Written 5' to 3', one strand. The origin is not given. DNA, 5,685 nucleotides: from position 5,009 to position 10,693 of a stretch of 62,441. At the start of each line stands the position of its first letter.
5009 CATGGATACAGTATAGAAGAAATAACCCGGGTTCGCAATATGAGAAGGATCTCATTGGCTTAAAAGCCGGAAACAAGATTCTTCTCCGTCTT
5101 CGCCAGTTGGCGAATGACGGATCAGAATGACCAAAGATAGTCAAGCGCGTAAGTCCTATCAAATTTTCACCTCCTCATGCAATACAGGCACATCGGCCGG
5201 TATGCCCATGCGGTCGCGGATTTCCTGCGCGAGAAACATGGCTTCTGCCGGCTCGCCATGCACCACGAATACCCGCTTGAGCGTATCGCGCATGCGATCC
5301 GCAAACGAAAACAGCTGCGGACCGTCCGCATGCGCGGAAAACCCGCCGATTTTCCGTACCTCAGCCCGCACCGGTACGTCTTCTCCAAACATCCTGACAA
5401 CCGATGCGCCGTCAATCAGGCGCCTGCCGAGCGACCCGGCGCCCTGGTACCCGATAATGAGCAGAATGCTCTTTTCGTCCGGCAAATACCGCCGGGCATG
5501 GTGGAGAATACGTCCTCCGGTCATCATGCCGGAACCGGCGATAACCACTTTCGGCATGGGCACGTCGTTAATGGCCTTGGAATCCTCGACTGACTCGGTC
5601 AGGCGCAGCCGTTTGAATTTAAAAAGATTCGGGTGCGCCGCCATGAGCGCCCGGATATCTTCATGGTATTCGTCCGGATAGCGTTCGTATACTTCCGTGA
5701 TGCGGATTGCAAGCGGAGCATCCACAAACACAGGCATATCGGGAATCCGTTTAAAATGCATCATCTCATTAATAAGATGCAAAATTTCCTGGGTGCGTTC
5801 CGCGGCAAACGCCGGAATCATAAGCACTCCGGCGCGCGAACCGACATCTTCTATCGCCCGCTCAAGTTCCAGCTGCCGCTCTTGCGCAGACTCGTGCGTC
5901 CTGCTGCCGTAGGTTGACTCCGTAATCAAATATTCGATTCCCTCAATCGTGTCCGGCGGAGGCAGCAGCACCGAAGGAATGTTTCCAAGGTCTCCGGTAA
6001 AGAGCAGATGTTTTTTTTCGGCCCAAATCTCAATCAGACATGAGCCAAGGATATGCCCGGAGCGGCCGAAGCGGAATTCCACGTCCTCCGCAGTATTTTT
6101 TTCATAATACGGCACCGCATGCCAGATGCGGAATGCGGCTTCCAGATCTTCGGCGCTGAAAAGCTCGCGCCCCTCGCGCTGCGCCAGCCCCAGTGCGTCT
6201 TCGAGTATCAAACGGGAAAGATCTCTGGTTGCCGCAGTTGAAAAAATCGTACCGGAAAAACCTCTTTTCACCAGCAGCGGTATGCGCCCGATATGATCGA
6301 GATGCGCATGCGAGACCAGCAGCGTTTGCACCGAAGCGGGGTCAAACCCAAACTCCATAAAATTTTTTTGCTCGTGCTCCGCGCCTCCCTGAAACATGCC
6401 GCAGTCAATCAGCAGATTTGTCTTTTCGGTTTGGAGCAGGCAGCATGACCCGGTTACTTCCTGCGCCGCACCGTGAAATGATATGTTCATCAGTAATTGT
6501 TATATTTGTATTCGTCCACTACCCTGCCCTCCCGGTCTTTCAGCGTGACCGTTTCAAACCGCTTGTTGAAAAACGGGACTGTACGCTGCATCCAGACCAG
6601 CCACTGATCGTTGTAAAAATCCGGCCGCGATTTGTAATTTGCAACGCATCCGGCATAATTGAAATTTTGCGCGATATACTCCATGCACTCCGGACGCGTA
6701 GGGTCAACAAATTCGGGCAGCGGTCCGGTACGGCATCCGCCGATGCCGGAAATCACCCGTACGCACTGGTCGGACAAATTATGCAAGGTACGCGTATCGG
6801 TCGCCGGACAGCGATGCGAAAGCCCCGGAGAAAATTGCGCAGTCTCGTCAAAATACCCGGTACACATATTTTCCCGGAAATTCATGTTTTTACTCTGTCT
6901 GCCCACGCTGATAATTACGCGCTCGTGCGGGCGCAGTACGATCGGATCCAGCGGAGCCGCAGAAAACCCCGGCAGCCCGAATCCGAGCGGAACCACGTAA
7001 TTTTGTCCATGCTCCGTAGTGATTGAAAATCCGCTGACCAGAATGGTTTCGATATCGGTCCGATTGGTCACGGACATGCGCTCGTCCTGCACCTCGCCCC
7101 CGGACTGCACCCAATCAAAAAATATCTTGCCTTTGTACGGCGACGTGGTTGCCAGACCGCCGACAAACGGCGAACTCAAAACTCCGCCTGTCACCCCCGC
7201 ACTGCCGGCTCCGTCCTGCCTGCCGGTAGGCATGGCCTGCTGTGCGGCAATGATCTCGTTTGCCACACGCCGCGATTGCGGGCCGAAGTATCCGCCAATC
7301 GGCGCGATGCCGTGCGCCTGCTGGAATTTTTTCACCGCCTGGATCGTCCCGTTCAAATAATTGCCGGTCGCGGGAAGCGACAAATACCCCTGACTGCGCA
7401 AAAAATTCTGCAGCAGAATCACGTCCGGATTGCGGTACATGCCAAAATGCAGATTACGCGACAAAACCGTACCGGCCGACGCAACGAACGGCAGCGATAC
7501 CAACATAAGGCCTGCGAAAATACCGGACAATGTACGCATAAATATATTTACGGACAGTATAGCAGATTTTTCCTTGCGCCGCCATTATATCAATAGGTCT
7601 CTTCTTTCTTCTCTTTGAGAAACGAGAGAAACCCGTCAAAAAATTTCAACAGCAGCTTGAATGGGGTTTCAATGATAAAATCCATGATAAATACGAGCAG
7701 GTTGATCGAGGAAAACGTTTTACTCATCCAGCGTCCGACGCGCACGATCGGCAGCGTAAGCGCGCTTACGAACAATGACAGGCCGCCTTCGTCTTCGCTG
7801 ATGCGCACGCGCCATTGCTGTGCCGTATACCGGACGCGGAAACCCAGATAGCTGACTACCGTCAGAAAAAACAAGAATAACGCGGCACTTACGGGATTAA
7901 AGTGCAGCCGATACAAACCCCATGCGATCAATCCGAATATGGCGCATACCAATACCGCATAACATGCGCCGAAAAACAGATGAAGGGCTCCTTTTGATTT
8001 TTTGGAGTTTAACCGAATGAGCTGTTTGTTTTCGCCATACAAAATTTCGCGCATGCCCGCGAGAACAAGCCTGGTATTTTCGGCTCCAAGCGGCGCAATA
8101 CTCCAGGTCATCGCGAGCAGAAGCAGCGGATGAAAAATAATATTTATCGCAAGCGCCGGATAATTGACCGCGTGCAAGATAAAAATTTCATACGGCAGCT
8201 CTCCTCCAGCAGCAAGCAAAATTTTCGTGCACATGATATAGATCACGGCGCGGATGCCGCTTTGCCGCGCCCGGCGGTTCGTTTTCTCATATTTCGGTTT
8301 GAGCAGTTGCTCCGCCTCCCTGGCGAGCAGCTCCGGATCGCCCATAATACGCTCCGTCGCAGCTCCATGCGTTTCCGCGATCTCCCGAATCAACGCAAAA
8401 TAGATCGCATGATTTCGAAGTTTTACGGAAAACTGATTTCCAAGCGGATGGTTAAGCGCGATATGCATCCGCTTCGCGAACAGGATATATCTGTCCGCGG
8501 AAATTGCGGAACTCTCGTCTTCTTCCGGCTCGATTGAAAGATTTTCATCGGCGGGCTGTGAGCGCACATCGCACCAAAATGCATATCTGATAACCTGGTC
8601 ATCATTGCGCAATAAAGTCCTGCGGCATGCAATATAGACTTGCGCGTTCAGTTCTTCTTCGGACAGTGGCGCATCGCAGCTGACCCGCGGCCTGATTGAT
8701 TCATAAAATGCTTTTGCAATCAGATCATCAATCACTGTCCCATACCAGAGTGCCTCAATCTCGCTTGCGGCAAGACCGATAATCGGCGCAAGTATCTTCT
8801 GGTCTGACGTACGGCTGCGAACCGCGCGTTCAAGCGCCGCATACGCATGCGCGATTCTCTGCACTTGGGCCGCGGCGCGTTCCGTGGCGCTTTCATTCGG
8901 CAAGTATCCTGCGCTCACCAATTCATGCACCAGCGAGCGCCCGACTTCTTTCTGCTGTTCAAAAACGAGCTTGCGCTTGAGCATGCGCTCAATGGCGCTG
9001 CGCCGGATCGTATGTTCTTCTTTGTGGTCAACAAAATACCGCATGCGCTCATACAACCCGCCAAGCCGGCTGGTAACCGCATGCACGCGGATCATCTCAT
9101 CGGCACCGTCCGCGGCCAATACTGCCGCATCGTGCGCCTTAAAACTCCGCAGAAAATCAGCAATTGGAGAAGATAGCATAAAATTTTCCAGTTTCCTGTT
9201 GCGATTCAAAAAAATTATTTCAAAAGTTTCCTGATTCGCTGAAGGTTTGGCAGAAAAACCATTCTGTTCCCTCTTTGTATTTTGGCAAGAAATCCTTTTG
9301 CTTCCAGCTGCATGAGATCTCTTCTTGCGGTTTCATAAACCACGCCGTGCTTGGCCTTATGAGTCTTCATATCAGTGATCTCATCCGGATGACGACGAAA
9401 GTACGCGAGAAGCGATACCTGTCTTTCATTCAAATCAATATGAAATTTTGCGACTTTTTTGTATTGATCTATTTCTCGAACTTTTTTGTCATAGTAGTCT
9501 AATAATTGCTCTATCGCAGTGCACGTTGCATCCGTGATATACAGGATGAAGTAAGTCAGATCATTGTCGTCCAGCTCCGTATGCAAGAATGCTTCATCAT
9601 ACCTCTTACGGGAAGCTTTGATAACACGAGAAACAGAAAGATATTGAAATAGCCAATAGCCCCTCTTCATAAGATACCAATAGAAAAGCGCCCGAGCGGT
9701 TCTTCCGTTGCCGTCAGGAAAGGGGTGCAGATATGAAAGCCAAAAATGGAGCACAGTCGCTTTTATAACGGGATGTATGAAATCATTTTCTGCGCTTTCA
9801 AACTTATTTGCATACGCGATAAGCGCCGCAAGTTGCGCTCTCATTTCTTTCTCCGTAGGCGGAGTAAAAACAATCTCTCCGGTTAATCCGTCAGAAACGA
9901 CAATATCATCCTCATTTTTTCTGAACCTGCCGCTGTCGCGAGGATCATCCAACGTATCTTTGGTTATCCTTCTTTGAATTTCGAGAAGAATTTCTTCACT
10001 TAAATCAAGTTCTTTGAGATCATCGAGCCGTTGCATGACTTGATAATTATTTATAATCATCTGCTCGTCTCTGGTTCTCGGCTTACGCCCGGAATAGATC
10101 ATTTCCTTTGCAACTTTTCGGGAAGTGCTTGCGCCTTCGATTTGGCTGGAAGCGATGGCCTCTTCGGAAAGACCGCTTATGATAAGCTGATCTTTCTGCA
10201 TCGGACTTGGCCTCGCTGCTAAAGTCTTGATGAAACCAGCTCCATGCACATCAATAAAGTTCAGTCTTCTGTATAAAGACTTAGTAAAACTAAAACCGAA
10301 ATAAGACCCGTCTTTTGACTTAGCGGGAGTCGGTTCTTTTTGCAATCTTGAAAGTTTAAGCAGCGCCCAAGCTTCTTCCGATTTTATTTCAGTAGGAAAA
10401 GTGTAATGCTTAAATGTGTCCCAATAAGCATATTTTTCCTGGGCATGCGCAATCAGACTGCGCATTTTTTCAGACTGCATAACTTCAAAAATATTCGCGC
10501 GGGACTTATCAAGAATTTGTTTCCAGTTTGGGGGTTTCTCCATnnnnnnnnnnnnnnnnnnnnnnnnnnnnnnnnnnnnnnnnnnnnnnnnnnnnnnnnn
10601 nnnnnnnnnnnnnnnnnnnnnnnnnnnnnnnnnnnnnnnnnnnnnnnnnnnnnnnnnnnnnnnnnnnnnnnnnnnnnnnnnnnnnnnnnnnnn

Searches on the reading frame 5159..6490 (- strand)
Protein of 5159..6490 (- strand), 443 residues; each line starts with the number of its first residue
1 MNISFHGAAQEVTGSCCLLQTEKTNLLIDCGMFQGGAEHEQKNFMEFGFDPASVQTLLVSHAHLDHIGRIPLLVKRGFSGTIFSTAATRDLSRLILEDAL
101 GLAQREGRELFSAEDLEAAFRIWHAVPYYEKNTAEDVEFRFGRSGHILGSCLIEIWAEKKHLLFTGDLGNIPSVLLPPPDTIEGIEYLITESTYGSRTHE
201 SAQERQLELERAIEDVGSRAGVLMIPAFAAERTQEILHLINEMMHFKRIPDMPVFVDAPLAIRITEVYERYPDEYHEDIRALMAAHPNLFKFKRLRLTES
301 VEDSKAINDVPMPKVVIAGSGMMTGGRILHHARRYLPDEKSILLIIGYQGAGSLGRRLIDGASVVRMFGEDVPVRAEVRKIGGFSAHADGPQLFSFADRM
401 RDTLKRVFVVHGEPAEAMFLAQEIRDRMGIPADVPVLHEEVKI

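Call 16: search_protein_families(library=pfam, proteins=[window:5159-6490:-], max_evalue=0.001)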
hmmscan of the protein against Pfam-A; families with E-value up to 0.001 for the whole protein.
window:5159-6490:- (443 aa): 5 families
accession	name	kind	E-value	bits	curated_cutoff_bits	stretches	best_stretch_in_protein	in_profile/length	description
PF10996.14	Beta-Casp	-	9.3e-37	126.6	27.7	1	233-358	1-120/120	Beta-Casp domain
PF07521.17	RMMBL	-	6.5e-17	61.7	21.6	1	371-435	1-63/63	Zn-dependent metallo-hydrolase RNA specificity domain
PF00753.33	Lactamase_B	-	2.9e-15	57.2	22.7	1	13-179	5-161/196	Metallo-beta-lactamase superfamily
PF16661.11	Lactamase_B_6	-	7.5e-09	35.7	27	1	18-165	1-159/193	Metallo-beta-lactamase superfamily domain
PF12706.13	Lactamase_B_2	-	4.4e-05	23.6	27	1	24-193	1-165/200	Beta-lactamase superfamily domain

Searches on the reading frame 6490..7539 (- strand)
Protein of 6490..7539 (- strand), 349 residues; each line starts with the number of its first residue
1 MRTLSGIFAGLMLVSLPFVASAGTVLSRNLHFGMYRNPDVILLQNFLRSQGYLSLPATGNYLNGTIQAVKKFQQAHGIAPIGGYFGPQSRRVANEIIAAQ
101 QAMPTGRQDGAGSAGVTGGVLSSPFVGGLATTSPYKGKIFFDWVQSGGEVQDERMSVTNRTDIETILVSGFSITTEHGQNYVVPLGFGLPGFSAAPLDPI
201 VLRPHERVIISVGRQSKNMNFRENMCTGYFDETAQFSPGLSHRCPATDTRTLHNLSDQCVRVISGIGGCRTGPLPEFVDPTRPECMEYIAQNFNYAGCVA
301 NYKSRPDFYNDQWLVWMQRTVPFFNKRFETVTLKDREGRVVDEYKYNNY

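Call 16: search_protein_families(library=pfam, proteins=[window:6490-7539:-], max_evalue=0.001)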
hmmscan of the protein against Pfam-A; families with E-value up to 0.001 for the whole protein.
window:6490-7539:- (349 aa): 1 family
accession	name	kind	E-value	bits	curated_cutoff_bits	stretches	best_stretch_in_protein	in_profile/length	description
PF01471.23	PG_binding_1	-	1.8e-10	41.3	23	1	36-84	1-48/57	Putative peptidoglycan binding domain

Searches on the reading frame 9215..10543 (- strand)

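Call 16: search_protein_families(library=pfam, proteins=[window:9215-10543:-], max_evalue=0.001)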
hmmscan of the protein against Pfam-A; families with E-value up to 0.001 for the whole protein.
window:9215-10543:- (442 aa): 1 family
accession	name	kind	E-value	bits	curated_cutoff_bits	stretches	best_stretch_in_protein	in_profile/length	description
PF02661.23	Fic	-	1.2e-21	77.8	24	1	181-291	2-93/93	Fic/DOC family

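Call 98: search_protein_families(library=padloc, proteins=[window:9215-10543:-], max_evalue=0.01)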
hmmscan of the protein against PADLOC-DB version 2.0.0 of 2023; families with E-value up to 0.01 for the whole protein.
window:9215-10543:- (442 aa): 10 families
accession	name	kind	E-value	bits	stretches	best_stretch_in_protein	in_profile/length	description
PDLC03963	SoFic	-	4.4e-50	169.1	1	117-433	49-353/361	-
PDLC04966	PDC-S24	-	4.8e-17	60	1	168-318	221-364/497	-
PDLC04840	PDC-S04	-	1.7e-09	35.7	1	129-295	16-178/227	-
PDLC04836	PDC-S04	-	1.1e-08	32.6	1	148-295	54-191/244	-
PDLC04837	PDC-S04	-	1.6e-08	32.2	1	133-293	34-185/234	-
PDLC04839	PDC-S04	-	7.2e-08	30.3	1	263-315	131-179/205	-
PDLC04838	PDC-S04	-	8.3e-07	27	1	263-317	134-189/209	-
PDLC04965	PDC-S23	-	0.00082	16.8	1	261-296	248-283/327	-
PDLC04963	PDC-S23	-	0.0013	16.3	1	261-296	231-266/312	-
PDLC04964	PDC-S23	-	0.0027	15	1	261-294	251-284/331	-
